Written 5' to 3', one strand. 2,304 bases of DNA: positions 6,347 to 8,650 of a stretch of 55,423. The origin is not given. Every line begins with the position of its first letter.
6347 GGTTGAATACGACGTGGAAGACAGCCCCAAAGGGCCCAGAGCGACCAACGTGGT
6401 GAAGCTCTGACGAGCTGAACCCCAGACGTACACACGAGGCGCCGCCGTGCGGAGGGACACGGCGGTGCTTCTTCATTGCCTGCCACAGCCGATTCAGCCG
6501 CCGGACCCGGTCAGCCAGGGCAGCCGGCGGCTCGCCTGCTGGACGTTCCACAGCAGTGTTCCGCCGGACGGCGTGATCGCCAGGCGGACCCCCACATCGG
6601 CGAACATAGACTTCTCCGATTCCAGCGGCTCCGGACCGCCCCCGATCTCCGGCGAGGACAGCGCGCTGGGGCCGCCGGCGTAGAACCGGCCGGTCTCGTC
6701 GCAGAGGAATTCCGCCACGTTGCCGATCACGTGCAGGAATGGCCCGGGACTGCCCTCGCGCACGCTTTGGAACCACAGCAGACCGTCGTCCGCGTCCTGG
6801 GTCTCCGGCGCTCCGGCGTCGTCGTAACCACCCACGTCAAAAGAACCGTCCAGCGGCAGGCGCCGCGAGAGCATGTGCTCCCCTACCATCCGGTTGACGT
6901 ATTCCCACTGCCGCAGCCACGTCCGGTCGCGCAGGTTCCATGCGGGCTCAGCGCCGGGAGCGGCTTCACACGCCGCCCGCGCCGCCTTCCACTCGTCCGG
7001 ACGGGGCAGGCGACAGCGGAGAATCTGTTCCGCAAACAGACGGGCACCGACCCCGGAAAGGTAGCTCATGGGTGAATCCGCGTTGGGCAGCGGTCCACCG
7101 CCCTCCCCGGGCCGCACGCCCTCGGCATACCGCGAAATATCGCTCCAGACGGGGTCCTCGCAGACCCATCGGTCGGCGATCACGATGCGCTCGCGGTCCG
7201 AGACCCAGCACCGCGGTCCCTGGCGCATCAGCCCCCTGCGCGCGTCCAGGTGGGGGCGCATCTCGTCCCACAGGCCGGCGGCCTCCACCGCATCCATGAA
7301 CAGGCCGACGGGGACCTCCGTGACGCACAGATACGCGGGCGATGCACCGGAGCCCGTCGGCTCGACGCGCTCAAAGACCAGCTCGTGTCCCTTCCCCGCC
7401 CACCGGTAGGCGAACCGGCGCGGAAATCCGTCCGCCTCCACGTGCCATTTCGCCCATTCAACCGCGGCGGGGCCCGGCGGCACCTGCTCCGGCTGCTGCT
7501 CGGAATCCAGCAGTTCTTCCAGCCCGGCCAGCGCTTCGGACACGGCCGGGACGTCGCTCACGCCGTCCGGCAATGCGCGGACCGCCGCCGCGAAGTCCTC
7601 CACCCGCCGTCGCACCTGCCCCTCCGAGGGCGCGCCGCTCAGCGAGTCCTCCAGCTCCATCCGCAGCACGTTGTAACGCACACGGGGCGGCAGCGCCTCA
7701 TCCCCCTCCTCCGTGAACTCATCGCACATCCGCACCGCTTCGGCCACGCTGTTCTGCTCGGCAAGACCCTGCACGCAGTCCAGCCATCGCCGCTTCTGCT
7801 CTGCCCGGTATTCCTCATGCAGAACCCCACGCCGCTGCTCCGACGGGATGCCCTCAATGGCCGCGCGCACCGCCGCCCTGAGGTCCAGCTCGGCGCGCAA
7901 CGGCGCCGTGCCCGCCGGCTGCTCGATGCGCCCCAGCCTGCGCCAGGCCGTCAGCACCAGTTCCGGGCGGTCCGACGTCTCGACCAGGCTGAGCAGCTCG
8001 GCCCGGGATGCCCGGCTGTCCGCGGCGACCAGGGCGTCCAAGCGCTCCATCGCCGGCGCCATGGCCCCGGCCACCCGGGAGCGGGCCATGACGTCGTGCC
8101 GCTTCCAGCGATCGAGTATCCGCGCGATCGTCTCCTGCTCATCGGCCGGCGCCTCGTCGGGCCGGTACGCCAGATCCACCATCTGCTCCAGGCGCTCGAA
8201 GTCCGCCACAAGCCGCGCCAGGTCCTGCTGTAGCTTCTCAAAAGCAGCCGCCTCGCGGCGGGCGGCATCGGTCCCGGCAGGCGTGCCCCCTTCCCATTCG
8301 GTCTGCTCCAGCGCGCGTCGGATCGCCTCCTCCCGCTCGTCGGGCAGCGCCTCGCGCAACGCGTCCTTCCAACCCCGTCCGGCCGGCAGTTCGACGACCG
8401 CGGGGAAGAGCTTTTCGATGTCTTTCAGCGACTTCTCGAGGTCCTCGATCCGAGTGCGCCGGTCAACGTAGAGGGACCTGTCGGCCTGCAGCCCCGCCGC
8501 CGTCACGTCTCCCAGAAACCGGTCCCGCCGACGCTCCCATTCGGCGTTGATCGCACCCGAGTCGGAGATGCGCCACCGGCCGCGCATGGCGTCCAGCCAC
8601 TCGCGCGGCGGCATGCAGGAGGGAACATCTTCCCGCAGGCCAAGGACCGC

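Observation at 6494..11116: TagF repressor domain built into a single-pass membrane protein with a ~1150-aa extracytoplasmic sensor-like module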

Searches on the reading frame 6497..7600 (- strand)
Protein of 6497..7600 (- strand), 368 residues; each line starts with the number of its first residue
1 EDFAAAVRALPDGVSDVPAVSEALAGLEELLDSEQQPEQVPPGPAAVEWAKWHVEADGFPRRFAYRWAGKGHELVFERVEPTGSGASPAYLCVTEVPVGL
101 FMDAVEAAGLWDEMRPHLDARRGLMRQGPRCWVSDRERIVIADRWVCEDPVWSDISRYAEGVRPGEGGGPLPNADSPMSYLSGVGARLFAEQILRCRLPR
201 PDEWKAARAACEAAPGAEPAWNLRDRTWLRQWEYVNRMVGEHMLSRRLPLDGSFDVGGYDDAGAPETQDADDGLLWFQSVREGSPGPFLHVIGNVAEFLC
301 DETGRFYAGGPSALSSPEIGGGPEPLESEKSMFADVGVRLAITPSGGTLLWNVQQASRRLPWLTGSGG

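Call 8: search_protein_families(library=pfam, proteins=[window:6497-7600:-], max_evalue=10)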
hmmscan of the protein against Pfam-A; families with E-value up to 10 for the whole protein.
window:6497-7600:- (368 aa): 0 families

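Call 50: search_solved_structures(query=A4, max_evalue=0.1, show_alignments=2)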
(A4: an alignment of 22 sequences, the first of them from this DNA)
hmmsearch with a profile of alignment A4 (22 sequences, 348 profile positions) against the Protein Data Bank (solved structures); distinct sequences matched with E-value up to 0.1: 26.
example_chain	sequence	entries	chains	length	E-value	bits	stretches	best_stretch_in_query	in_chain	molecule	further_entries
2aft_X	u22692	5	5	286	1.5e-06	30.9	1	45-160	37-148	Sulfatase modifying factor 1 | Sulfatase-modifying factor 1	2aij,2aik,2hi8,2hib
31dc_A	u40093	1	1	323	2e-06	30.5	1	45-160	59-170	Formylglycine-generating enzyme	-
2afy_X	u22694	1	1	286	1.4e-05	27.7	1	45-160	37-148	Sulfatase modifying factor 1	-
2aii_X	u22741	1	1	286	2e-05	27.2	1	45-160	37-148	Sulfatase modifying factor 1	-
1y1e_X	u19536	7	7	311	2.2e-05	27.1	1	45-160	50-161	C-alpha-formyglycine-generating enzyme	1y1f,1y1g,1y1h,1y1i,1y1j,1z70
5ssy_A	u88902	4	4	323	2.4e-05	27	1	45-160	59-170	Formylglycine-generating enzyme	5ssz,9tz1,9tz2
7ml6_A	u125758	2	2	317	2.7e-05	26.8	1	127-163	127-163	CalU17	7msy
6vqp_A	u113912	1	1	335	3.2e-05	26.6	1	127-163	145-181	CalU17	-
6muj_A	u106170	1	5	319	3.3e-05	26.5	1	126-163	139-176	Formylglycine-generating enzyme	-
2q17_A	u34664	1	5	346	3.8e-05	26.3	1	126-163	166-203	formylglycine generating enzyme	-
5nxl_A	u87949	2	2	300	8.5e-05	25.2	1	128-163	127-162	Non-specific serine/threonine protein kinase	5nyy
6s07_A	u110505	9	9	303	9e-05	25.1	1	128-163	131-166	Formylglycine-generating enzyme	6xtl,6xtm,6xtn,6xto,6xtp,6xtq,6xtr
5ssx_A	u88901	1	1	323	0.00023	23.7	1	85-160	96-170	Formylglycine-generating enzyme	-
8aru_A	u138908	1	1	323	0.00038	23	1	91-160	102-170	Formylglycine-generating enzyme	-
8u41_A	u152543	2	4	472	0.00067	22.2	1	112-166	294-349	Selenoxide synthase OvsA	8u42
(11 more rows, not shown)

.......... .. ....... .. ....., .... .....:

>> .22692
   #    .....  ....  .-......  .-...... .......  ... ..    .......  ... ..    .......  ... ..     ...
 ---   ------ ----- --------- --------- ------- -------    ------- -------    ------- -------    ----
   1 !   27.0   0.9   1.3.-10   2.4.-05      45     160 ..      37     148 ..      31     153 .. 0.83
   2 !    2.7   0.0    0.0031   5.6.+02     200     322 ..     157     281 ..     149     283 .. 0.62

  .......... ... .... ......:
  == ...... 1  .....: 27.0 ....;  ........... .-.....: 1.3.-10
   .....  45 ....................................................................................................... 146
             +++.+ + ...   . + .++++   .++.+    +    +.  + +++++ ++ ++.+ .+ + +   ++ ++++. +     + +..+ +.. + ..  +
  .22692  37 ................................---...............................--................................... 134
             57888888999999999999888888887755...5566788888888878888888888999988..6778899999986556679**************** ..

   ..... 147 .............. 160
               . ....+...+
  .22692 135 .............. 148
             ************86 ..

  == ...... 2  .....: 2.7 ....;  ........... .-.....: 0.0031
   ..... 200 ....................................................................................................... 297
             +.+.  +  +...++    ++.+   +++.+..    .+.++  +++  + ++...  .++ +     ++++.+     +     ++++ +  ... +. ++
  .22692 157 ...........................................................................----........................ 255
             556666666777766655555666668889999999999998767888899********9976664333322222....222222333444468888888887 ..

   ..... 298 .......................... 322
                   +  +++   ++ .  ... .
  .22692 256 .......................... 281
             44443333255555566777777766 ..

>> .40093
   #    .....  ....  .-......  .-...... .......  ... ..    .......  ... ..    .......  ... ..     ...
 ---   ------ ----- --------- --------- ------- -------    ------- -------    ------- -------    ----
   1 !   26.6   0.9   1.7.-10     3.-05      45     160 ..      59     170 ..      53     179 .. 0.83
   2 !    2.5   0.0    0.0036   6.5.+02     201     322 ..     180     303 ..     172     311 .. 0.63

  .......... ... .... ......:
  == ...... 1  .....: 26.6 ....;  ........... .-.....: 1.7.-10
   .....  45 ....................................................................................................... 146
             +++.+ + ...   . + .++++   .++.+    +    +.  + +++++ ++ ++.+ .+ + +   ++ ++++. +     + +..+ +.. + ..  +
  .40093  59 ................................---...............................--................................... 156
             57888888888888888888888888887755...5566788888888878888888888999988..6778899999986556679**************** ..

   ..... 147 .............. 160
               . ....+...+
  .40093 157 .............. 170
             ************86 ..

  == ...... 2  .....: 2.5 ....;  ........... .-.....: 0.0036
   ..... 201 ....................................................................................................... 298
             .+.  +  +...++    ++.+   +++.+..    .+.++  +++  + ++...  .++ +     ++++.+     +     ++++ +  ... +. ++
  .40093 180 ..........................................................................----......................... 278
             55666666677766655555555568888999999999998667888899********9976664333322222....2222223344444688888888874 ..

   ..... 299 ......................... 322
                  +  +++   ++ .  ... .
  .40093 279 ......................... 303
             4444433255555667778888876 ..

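Call 56: predict_structure(alignment_id=A4)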
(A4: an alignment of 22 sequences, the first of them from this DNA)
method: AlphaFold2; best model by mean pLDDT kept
length: 330 residues; sequences in the alignment: 22
mean_pLDDT: 86.0   pTM: 0.86
mean pLDDT of the five models: 86.0, 84.5, 84.2, 82.7, 82.5
residues with pLDDT >= 90: 174; 70-90: 113; 50-70: 36; < 50: 7
segments of 3 or more residues with pLDDT < 50: 84-86
pLDDT, mean of each block of 10 residues (from residue 1): 90 96 96 97 88 97 98 95 60 90 87 79 80 92 95 97 96 88 83 91 82 72 66 88 88 91 95 87 83 90 78 63 62
secondary structure, 60 per line:
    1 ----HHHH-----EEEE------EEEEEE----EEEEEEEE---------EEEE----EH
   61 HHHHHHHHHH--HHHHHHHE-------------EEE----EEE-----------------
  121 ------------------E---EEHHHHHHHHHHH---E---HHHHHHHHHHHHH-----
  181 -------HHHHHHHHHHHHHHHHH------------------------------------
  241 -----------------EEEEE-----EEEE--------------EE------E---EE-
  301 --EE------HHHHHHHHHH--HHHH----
elements in order: H5-8 E14-17 E24-29 E34-41 E51-54 H60-70 H73-79 E94-96 E101-103 H145-155 H163-175 H188-204 E258-262 E268-271 H311-320 H323-326

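Call 62: fold_search(model_id=the predicted structure, library=pdb)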
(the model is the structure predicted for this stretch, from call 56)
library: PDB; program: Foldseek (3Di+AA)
matches with E <= 10: 221; with E <= 0.001: 22
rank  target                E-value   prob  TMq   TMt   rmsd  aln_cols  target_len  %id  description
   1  6muj_E                2.9e-07  1.00  0.40  0.45  14.0       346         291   16  Formylglycine generating enzyme bound to copper (released 2019-02-27)
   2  5ssx_A                1.6e-06  1.00  0.39  0.46  10.5       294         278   12  Crystal Structure human formylglycine generating enzyme E130D mutant (released 2023-08-23)
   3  2afy_X                2.9e-06  1.00  0.39  0.47  10.2       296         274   14  Formylglycine generating enzyme C341S mutant (released 2005-12-13)
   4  6o6l_A                2.9e-06  1.00  0.36  0.30  13.6       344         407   14  The Structure of EgtB(Cabther) in complex with Hercynine (released 2019-07-31)
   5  1y1h_X                3.1e-06  1.00  0.39  0.46  10.3       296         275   14  human formylglycine generating enzyme, oxidised Cys refined as hydroperoxide (released 2005-05-31)
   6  6qki_B                5.0e-06  1.00  0.37  0.32  12.0       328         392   14  Native structure of EgtB from Chloracidobacterium thermophilum, a type II sulfoxide synthase (released 2019-03-27)
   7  2aii_X                5.6e-06  1.00  0.39  0.46  10.4       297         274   13  wild-type Formylglycine generating enzyme reacted with iodoacetamide (released 2005-12-13)
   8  6qki_D                7.2e-06  1.00  0.35  0.30  12.4       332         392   14  Native structure of EgtB from Chloracidobacterium thermophilum, a type II sulfoxide synthase (released 2019-03-27)
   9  1y4j_B                8.6e-06  1.00  0.39  0.47  13.9       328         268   14  Crystal structure of the paralogue of the human formylglycine generating enzyme (released 2005-02-08)
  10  1y4j_A                9.1e-06  1.00  0.38  0.47  14.0       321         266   15  Crystal structure of the paralogue of the human formylglycine generating enzyme (released 2005-02-08)
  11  6qki_A                9.7e-06  1.00  0.37  0.32  11.8       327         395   13  Native structure of EgtB from Chloracidobacterium thermophilum, a type II sulfoxide synthase (released 2019-03-27)
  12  8u41_B                9.7e-06  1.00  0.39  0.29  13.0       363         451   15  OvsA from Halomonas utahensis, an ovoselenol-biosynthetic selenoxide synthase in complex with histidine (released 2024-07-17)
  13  6qki_C                1.2e-05  1.00  0.37  0.31  11.9       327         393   14  Native structure of EgtB from Chloracidobacterium thermophilum, a type II sulfoxide synthase (released 2019-03-27)
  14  1y1g_X                1.4e-05  1.00  0.41  0.48  10.2       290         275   14  Human formylglycine generating enzyme, double sulfonic acid form (released 2005-05-31)
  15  6vqp_A                7.2e-05  1.00  0.37  0.41  10.3       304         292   18  Structure of CalU17 from the Calicheamicin Biosynthesis Pathway of Micromonospora echinospora (released 2021-02-17)
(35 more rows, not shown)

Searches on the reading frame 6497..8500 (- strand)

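Call 8: search_protein_families(library=pfam, proteins=[window:6497-8500:-], max_evalue=10)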
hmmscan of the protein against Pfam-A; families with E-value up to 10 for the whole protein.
window:6497-8500:- (668 aa): 1 family
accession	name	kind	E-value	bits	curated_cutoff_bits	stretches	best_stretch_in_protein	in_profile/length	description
PF09999.14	DUF2240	-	0.0024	18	22.3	1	90-160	52-122/144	Uncharacterized protein conserved in archaea (DUF2240)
